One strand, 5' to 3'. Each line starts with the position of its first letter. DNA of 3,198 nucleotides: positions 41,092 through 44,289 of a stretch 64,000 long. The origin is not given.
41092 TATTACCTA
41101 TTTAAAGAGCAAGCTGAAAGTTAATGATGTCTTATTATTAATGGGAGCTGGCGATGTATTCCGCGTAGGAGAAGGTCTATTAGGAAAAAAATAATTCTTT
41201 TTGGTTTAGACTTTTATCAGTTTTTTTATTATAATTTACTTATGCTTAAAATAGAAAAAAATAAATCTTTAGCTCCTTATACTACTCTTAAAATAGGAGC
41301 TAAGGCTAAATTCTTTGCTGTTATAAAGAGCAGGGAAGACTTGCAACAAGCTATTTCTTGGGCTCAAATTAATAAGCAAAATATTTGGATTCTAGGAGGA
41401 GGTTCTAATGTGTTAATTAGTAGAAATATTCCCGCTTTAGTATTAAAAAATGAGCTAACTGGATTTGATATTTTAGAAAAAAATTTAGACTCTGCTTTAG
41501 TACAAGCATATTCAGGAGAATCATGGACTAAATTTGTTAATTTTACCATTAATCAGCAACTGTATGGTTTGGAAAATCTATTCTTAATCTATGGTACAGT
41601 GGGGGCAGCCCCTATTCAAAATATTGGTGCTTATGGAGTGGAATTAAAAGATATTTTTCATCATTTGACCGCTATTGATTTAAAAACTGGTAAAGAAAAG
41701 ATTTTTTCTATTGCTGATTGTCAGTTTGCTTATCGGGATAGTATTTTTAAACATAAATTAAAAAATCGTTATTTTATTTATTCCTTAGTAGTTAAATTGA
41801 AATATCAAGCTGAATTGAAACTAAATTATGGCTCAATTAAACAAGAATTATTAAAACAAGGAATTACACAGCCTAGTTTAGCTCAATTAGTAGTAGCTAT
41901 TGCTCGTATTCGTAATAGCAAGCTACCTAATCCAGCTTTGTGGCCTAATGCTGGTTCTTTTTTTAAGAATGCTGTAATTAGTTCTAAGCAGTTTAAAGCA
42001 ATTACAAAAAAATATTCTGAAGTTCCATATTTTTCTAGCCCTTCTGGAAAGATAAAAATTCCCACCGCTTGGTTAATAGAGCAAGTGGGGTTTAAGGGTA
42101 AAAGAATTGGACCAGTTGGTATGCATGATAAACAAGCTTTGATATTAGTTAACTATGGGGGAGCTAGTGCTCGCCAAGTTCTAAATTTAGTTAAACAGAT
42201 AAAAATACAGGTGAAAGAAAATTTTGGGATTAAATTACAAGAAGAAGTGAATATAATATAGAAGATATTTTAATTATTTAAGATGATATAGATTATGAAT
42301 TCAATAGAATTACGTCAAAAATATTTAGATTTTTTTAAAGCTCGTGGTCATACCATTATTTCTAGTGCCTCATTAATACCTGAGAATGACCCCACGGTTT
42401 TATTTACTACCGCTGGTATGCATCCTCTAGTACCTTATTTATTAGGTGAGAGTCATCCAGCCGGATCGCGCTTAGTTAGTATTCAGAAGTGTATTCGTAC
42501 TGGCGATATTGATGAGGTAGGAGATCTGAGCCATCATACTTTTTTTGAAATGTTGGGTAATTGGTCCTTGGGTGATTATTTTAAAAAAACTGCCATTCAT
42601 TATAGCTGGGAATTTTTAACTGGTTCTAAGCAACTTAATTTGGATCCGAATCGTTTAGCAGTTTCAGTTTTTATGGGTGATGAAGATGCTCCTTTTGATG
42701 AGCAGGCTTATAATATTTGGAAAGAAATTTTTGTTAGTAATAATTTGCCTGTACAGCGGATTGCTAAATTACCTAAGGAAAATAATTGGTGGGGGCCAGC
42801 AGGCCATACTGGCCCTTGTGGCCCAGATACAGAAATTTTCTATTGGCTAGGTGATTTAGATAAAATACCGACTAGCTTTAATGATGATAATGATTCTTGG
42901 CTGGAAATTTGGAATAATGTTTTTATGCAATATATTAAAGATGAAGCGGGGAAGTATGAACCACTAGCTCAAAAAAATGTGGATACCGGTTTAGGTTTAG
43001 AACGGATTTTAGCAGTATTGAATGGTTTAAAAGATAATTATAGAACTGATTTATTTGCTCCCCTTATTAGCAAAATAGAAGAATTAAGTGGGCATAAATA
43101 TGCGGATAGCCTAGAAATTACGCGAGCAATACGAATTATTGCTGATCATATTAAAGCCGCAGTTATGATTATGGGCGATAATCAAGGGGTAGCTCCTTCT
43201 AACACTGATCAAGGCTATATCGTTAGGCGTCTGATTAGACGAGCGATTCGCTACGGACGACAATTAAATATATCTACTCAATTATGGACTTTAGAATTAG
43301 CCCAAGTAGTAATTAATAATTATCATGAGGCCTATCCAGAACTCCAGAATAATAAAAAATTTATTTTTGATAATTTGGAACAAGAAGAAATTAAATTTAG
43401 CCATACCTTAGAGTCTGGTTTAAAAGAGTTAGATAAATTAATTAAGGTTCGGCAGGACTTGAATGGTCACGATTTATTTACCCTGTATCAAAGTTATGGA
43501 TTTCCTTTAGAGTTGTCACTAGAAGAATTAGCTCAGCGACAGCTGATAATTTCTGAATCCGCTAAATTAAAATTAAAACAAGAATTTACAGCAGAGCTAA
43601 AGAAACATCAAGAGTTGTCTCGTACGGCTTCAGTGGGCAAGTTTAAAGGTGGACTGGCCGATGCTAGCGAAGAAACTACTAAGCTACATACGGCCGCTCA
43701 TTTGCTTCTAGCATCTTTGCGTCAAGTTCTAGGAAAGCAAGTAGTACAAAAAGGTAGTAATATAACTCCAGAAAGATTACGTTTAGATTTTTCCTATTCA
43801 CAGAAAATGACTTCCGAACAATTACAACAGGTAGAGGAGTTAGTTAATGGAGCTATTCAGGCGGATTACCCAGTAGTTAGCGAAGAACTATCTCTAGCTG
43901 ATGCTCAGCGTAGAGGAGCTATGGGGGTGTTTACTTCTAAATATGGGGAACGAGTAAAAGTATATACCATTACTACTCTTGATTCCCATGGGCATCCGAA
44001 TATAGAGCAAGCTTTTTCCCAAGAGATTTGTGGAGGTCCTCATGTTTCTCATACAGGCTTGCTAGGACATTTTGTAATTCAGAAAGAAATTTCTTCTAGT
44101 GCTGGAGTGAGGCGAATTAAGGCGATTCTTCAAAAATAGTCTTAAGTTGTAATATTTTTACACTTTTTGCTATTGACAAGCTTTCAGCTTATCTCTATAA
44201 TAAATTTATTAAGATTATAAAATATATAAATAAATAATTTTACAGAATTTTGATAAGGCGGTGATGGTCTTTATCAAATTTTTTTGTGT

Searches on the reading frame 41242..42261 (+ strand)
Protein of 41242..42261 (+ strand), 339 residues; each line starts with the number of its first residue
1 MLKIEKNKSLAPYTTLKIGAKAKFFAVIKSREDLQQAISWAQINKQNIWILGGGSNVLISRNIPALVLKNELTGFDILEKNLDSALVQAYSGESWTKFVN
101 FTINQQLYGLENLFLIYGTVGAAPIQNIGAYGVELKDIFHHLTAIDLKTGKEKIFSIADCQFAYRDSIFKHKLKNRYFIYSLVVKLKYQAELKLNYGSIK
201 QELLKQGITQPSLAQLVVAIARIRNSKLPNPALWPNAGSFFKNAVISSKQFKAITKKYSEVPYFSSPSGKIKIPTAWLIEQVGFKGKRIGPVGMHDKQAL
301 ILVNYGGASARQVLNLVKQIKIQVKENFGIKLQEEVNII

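Call 46: search_protein_families(library=pfam, proteins=[window:41242-42261:+], max_evalue=0.00001)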
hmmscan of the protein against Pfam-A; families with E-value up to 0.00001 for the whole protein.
window:41242-42261:+ (339 aa): 2 families
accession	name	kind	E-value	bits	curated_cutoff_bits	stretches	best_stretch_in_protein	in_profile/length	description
PF02873.21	MurB_C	-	7.6e-27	93.8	27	1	220-339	6-99/99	UDP-N-acetylenolpyruvoylglucosamine reductase, C-terminal domain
PF01565.28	FAD_binding_4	-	9.8e-19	67.9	26.4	1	24-151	3-134/139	FAD binding domain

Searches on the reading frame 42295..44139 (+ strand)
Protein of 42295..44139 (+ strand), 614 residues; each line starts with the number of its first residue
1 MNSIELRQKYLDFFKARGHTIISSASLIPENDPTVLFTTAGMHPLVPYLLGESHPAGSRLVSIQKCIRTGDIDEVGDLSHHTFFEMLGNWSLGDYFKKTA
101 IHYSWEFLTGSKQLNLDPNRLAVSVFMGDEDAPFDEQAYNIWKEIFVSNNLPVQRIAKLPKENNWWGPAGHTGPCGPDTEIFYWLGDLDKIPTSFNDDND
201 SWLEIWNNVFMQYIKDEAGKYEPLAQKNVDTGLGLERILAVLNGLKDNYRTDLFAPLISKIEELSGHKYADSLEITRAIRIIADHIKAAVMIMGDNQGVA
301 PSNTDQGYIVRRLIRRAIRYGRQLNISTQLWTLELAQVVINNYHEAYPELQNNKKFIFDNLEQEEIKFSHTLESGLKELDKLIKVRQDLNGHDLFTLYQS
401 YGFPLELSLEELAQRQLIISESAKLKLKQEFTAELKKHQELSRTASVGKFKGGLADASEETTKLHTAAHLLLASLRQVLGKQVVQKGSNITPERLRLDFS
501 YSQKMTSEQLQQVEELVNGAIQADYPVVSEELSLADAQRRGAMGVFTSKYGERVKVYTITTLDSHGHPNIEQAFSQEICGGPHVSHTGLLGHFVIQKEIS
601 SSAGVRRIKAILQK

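Call 46: search_protein_families(library=pfam, proteins=[window:42295-44139:+], max_evalue=0.00001)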
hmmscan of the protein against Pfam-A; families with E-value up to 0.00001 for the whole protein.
window:42295-44139:+ (614 aa): 2 families
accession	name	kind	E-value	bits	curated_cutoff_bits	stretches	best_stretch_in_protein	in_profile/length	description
PF01411.24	tRNA-synt_2c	-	2.3e-134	449.4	30.3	1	5-443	1-436/552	tRNA synthetases class II (A)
PF07973.19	tRNA_SAD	-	3.6e-12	46.5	24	1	555-608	2-43/44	Threonyl and Alanyl tRNA synthetase second additional domain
